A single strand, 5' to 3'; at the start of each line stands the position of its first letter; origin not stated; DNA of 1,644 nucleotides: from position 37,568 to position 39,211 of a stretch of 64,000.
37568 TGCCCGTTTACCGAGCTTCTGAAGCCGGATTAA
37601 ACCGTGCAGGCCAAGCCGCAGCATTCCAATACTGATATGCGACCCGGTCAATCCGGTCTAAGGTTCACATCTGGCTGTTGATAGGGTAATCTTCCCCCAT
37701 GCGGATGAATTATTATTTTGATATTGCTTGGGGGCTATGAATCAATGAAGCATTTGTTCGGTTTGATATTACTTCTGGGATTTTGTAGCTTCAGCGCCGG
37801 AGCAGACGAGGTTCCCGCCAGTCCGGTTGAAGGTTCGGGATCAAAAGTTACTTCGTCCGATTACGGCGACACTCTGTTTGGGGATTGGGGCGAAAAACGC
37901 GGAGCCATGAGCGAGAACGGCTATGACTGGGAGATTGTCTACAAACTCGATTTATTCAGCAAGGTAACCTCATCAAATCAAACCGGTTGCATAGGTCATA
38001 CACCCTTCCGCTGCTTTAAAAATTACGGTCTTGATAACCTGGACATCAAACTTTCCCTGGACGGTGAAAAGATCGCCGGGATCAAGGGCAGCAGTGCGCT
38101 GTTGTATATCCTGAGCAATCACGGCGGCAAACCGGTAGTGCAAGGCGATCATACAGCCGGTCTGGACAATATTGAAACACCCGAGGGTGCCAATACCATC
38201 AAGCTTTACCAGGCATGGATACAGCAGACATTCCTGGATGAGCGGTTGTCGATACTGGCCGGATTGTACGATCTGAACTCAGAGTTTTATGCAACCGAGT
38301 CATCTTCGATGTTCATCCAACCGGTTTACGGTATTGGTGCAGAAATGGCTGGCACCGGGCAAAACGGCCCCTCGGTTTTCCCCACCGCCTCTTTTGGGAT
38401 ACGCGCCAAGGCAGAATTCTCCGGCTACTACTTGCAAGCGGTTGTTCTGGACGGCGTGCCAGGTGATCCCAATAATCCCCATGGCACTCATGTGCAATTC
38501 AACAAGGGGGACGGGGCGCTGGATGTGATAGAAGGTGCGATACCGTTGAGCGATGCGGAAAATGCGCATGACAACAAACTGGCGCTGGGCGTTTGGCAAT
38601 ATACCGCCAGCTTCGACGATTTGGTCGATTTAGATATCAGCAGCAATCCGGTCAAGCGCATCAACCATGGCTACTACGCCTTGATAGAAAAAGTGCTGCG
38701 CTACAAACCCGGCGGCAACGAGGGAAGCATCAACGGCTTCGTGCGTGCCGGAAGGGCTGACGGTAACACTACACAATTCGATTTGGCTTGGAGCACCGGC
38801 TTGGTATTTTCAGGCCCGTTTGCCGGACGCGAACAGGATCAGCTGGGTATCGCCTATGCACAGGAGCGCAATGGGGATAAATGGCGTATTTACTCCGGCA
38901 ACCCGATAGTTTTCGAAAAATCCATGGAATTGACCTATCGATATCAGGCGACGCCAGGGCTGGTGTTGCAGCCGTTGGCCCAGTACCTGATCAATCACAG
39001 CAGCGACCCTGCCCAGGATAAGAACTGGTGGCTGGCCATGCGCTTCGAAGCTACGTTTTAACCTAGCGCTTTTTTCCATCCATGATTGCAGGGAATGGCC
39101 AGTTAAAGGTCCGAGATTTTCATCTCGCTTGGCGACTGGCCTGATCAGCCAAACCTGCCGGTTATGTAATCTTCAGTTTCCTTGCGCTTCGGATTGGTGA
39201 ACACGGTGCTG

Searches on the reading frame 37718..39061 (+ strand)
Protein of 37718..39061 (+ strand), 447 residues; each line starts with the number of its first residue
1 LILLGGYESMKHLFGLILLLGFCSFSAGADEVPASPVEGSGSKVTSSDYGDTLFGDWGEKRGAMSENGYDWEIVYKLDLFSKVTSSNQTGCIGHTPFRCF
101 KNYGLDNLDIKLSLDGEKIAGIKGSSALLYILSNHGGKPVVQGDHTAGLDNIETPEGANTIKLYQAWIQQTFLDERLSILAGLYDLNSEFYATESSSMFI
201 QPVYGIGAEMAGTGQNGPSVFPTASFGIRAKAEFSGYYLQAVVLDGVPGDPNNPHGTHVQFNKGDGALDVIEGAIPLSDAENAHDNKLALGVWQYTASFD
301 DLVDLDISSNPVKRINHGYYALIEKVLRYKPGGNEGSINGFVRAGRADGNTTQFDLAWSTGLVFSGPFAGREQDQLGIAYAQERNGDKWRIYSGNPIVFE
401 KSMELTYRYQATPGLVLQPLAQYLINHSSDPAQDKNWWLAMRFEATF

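Call 80: search_protein_families(library=pfam, proteins=[window:37718-39061:+], max_evalue=0.00001)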
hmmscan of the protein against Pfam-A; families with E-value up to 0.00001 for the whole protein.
window:37718-39061:+ (447 aa): 1 family
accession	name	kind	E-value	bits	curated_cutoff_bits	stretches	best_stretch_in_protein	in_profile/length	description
PF04966.18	OprB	-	5.2e-51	174.6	22.9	1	106-447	8-372/372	Carbohydrate-selective porin, OprB family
